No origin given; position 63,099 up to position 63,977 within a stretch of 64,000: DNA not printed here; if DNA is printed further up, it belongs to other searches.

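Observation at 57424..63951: Giant DarB-like methyltransferase-helicase with a mis-framed 5' end; possible split of a ~2130-aa polypeptide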

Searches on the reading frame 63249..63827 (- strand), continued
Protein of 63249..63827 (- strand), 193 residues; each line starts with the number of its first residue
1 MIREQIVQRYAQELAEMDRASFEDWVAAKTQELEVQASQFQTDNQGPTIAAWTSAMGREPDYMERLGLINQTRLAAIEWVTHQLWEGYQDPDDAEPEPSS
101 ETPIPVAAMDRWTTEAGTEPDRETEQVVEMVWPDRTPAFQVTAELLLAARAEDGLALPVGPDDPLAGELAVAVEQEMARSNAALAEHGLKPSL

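Call 41: search_protein_representatives(alignment_id=A3)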
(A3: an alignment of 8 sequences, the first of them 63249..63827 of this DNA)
Query: 8 sequences, 201 profile positions. Proteins with E-value up to 0.001 (for the whole library): 179; up to 1e-10: 118; up to 1e-30: 32. The best 150 are listed.
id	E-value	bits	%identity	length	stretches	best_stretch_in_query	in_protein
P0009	5.4e-91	320.3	-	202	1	1-201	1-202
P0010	5.1e-75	268.1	-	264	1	2-201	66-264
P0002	1.4e-72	260.1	-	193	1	5-198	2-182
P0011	4.1e-59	216.2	-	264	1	5-195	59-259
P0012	2.3e-57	210.5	-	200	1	3-201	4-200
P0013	2.6e-56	207.1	-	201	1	1-199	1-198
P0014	2.9e-56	206.9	-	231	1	5-199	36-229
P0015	1.7e-53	197.9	-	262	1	3-201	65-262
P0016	6.2e-53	196.0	-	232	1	1-141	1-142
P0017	1.2e-51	191.8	-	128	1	72-201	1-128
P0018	1.3e-45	172.1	-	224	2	20-116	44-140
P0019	2.8e-45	171.0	-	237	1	3-198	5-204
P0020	1.4e-43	165.4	-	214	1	2-140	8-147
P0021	4.2e-43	163.9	-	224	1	4-199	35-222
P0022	2.1e-42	161.7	-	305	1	2-116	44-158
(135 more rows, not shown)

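Call 48: find_related_loci(query=A2, collection=metagenome_contigs, flank=3500)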
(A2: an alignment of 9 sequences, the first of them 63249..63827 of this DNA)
Query A2 (193 aa) in metagenome_contigs; peptide patterns used: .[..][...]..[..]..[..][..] (x = any residue, [..] = any of these).
372 stretches matched a pattern; 15 encode a relative of the query (tblastn E <= 1e-3); 15 distinct loci.
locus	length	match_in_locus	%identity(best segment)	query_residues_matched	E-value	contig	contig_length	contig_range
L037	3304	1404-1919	45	2-173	2e-39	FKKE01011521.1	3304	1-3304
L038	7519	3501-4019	44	2-173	3e-37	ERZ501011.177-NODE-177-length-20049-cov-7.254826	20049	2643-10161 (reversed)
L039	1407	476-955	37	25-179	1e-25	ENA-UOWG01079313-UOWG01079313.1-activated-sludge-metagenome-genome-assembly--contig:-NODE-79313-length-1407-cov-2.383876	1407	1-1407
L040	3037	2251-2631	45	48-173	1e-23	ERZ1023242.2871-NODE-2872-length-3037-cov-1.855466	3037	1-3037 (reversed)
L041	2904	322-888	32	2-177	2e-22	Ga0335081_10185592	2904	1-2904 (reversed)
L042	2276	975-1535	35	2-177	2e-21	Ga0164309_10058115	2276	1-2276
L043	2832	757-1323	32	2-177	6e-21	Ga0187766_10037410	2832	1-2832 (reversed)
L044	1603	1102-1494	42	52-177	1e-20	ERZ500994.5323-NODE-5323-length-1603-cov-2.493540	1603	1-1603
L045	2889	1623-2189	32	2-177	1e-20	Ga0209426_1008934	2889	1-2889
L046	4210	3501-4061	33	2-177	5e-20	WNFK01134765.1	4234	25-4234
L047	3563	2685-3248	34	2-177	7e-20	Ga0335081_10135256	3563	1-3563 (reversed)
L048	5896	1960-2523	32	2-177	2e-19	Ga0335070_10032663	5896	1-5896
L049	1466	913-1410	34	20-177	1e-18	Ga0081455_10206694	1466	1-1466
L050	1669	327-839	31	25-178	8e-17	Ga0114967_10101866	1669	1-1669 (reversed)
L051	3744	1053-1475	32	49-179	2e-12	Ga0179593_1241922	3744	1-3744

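Call 53: search_protein_families(library=ncbifam, proteins=[window:63249-63827:-], max_evalue=0.01)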
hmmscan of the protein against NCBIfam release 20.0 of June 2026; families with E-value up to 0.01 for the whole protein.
window:63249-63827:- (193 aa): 0 families

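Call 54: search_protein_families(library=padloc, proteins=[window:63249-63827:-], max_evalue=0.01)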
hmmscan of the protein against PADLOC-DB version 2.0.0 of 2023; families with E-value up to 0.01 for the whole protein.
window:63249-63827:- (193 aa): 0 families

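Call 59: find_encoding_contigs(protein=P0001, flank=10000, max_places=2)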
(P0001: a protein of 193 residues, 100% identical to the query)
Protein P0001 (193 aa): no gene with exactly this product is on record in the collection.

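Call 66: predict_structure(alignment_id=A4)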
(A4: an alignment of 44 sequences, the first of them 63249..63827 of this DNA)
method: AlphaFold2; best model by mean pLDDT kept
length: 193 residues; sequences in the alignment: 44
mean_pLDDT: 95.8   pTM: 0.58
mean pLDDT of the five models: 95.8, 95.2, 94.8, 94.6, 93.7
residues with pLDDT >= 90: 174; 70-90: 18; 50-70: 1; < 50: 0
segments of 3 or more residues with pLDDT < 50: none
pLDDT, mean of each block of 10 residues (from residue 1): 97 97 98 98 98 98 98 98 95 81 90 96 98 98 98 98 98 97 95 73
secondary structure, 60 per line:
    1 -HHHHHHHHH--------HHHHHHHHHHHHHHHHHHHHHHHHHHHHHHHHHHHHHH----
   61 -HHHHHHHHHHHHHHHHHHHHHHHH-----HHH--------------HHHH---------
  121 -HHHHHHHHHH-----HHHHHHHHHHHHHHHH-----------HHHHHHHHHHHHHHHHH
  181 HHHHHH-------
elements in order: H2-10 H19-56 H62-85 H108-111 H122-131 H137-152 H164-186

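Call 69: fold_search(model_id=the predicted structure, library=pdb)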
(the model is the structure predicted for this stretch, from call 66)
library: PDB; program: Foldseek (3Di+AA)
matches with E <= 10: 12; with E <= 0.001: 0
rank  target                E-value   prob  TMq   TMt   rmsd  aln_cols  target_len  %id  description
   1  9s97_B                2.7e+00  0.05  0.17  0.17  23.9       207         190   12  CdvB2 filament - low twist (released 2026-01-28)
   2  7l7b_F                3.9e+00  0.05  0.14  0.11  18.9       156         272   13  Clostridioides difficile RNAP with fidaxomicin (released 2022-02-02)
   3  2nr7                  7.0e+00  0.16  0.18  0.18   7.5        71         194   14  Structural Genomics, the crystal structure of putative secretion activator protein from Porphyromonas gingivalis W83 (released 2006-12-05)
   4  5y6p_kS               7.3e+00  0.02  0.14  0.17  28.8       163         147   12  Structure of the phycobilisome from the red alga Griffithsia pacifica (released 2017-11-15)
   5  9s98_C                7.3e+00  0.02  0.16  0.16  24.9       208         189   16  CdvB2 filament - high twist, class A (released 2026-01-28)
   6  7zs9_M                8.1e+00  0.02  0.15  0.11  22.7       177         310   11  Yeast RNA polymerase II transcription pre-initiation complex with the +1 nucleosome (complex A) (released 2022-11-16)
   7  5tjg_F                8.1e+00  0.02  0.12  0.08  17.6       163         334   12  Thermus aquaticus delta1.1-sigmaA holoenzyme/downstream-fork promoter complex with an open clamp (released 2017-06-21)
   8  9ukp_F                8.6e+00  0.02  0.14  0.11  18.1       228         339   10  CryoEM structure of the T.thermophilus transcription initiation complex bound to Ap4A-C, -1 dC in the template DNA str (released 2025-10-22)
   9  4zud                  9.0e+00  0.04  0.13  0.08  11.7        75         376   20  Crystal Structure of Human Angiotensin Receptor in Complex with Inverse Agonist Olmesartan at 2.8A resolution. (released 2015-10-07)
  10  6hwh_S                9.0e+00  0.04  0.18  0.23  17.2       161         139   12  Structure of a functional obligate respiratory supercomplex from Mycobacterium smegmatis (released 2018-11-07)
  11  8igr_L                9.0e+00  0.01  0.13  0.09  19.7       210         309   10  Cryo-EM structure of CII-dependent transcription activation complex (released 2023-05-17)
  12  6f18                  9.5e+00  0.03  0.20  0.24  25.0       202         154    9  Structure of Mb NMH H64V, V68A mutant complex with EDA (released 2018-08-22)

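Call 80: get_annotated_region(hit=H67, flank=3000)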
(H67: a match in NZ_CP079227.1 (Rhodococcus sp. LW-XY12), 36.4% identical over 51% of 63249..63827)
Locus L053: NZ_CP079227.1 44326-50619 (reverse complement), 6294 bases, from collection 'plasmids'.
description: Rhodococcus sp. LW-XY12 plasmid pLW2, complete sequence
organism: Rhodococcus sp. LW-XY12 (NCBI taxid 2856851)
taxonomy: Bacteria; Actinomycetota; Actinomycetes; Mycobacteriales; Nocardiaceae; Rhodococcus; Rhodococcus sp. LW-XY12
host: -; source: pure culture,activated sludge; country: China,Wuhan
typing (MOB-suite, as given by PLSDB): conjugative; relaxase MOBF; mating-pair formation MPF_T
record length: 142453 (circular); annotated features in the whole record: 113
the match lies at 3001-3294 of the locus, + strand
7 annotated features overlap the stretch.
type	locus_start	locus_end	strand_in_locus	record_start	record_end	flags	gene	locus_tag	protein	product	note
CDS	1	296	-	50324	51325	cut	-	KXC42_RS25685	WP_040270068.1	IS481 family transposase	-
CDS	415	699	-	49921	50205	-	-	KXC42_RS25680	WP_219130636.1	type II toxin-antitoxin system Phd/YefM family antitoxin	-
CDS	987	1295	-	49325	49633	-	-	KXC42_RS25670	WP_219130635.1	hypothetical protein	-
CDS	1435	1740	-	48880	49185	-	-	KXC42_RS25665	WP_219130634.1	XRE family transcriptional regulator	-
CDS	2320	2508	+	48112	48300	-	-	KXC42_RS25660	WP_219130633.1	hypothetical protein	-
CDS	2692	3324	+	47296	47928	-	-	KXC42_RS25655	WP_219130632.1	hypothetical protein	-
CDS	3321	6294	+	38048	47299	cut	-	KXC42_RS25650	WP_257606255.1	helicase-related protein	-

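Call 81: get_annotated_region(hit=H69, flank=3000)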
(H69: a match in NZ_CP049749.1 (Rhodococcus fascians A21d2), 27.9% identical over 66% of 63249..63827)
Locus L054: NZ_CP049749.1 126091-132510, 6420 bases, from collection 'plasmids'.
description: Rhodococcus fascians A21d2 plasmid pA21d2, complete sequence
organism: Rhodococcus fascians A21d2 (NCBI taxid 1443893)
taxonomy: Bacteria; Actinomycetota; Actinomycetes; Mycobacteriales; Nocardiaceae; Rhodococcus; Rhodococcus fascians; Rhodococcus fascians A21d2
host: -; source: Oenothera speciosa; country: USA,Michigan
typing (MOB-suite, as given by PLSDB): non-mobilizable
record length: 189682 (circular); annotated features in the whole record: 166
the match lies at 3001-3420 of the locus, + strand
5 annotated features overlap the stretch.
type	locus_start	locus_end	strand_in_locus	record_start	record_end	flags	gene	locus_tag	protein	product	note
CDS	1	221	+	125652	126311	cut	-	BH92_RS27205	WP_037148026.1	hypothetical protein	-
CDS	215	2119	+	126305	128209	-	-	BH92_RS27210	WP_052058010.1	TraM recognition domain-containing protein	-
CDS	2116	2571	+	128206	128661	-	-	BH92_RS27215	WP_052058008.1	DUF4913 domain-containing protein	-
CDS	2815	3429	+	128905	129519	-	-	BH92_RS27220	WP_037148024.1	hypothetical protein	-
CDS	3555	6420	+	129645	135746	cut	-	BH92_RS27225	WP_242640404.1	helicase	-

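Call 82: get_annotated_region(hit=H63, flank=3000)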
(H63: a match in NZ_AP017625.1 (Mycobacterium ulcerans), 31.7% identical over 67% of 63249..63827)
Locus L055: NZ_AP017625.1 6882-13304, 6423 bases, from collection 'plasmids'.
description: Mycobacterium ulcerans subsp. shinshuense strain ATCC 33728 plasmid pShTP, complete sequence
organism: Mycobacterium ulcerans (NCBI taxid 1124626)
taxonomy: Bacteria; Actinomycetota; Actinomycetes; Mycobacteriales; Mycobacteriaceae; Mycobacterium; Mycobacterium ulcerans
host: -; source: Homo sapiens; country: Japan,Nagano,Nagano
typing (MOB-suite, as given by PLSDB): non-mobilizable; replicon rep_cluster_441
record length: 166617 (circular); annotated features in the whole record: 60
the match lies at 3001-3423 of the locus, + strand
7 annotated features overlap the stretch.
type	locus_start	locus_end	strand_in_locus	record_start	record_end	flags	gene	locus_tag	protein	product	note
CDS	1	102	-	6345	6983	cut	-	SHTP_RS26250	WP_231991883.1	helix-turn-helix transcriptional regulator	-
CDS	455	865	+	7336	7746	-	-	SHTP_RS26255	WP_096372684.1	WhiB family transcriptional regulator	-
CDS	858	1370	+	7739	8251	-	-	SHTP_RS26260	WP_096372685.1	hypothetical protein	-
CDS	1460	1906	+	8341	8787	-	-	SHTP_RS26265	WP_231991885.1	hypothetical protein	-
CDS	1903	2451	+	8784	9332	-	-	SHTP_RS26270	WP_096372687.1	nucleic acid-binding protein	-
CDS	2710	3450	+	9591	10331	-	-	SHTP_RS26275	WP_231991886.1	hypothetical protein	-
CDS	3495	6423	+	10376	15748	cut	-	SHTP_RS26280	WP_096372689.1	DEAD/DEAH box helicase family protein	-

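Call 83: get_annotated_region(hit=H54, flank=3000)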
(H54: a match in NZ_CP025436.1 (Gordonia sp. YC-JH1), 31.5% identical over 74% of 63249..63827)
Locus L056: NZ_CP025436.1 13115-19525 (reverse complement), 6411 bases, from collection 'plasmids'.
description: Gordonia sp. YC-JH1 plasmid pGOR1, complete sequence
organism: Gordonia sp. YC-JH1 (NCBI taxid 2059875)
taxonomy: Bacteria; Actinomycetota; Actinomycetes; Mycobacteriales; Gordoniaceae; Gordonia; Gordonia sp. YC-JH1
host: -; source: mixed culture,petroleum-contaminated soils; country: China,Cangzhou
typing (MOB-suite, as given by PLSDB): mobilizable; relaxase MOBP
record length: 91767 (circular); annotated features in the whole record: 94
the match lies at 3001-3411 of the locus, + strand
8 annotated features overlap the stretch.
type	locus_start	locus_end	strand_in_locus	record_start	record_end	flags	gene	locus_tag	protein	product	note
CDS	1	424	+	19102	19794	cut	-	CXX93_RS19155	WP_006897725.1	hypothetical protein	-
CDS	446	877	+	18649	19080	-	-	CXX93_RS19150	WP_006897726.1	hypothetical protein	-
CDS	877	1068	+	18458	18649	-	-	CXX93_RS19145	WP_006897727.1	hypothetical protein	-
CDS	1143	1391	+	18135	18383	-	-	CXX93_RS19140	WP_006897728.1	hypothetical protein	-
CDS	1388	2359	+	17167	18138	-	-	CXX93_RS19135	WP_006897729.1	Fic family protein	-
CDS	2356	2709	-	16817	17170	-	-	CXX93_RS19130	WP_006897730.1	hypothetical protein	-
CDS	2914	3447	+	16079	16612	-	-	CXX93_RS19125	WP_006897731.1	hypothetical protein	-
CDS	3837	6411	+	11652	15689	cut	-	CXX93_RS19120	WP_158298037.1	DEAD/DEAH box helicase family protein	-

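Call 84: get_annotated_region(hit=H37, flank=3000)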
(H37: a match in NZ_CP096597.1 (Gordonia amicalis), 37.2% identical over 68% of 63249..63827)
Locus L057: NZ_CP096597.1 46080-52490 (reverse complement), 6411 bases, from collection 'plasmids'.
description: Gordonia amicalis strain 6-1 plasmid pCP86, complete sequence
organism: Gordonia amicalis (NCBI taxid 89053)
taxonomy: Bacteria; Actinomycetota; Actinomycetes; Mycobacteriales; Gordoniaceae; Gordonia; Gordonia amicalis
host: -; source: cell culture,Co-produced water from oil field; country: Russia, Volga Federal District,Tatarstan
typing (MOB-suite, as given by PLSDB): non-mobilizable
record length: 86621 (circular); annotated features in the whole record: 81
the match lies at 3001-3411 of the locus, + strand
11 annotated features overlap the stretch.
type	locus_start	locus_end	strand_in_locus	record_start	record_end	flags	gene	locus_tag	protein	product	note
CDS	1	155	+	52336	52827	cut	-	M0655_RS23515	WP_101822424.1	hypothetical protein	-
CDS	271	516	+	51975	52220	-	-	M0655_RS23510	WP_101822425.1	redoxin NrdH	-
CDS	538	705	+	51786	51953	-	-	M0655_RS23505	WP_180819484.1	hypothetical protein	-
CDS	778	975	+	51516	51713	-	-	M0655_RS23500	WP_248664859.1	hypothetical protein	-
CDS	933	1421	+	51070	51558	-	-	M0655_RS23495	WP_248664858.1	hypothetical protein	-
CDS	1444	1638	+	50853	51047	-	-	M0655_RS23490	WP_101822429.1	hypothetical protein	-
CDS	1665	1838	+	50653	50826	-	-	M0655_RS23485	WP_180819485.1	hypothetical protein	-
CDS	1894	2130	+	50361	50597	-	-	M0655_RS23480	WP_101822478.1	hypothetical protein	-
CDS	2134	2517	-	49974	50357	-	-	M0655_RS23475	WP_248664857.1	hypothetical protein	-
CDS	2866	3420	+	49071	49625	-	-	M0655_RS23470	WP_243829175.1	hypothetical protein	-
CDS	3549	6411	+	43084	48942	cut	-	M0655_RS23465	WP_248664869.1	helicase-related protein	-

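Call 86: search_protein_families(library=phrogs, proteins=[window:63249-63827:-], max_evalue=0.01)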
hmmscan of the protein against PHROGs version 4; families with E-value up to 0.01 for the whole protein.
window:63249-63827:- (193 aa): 0 families
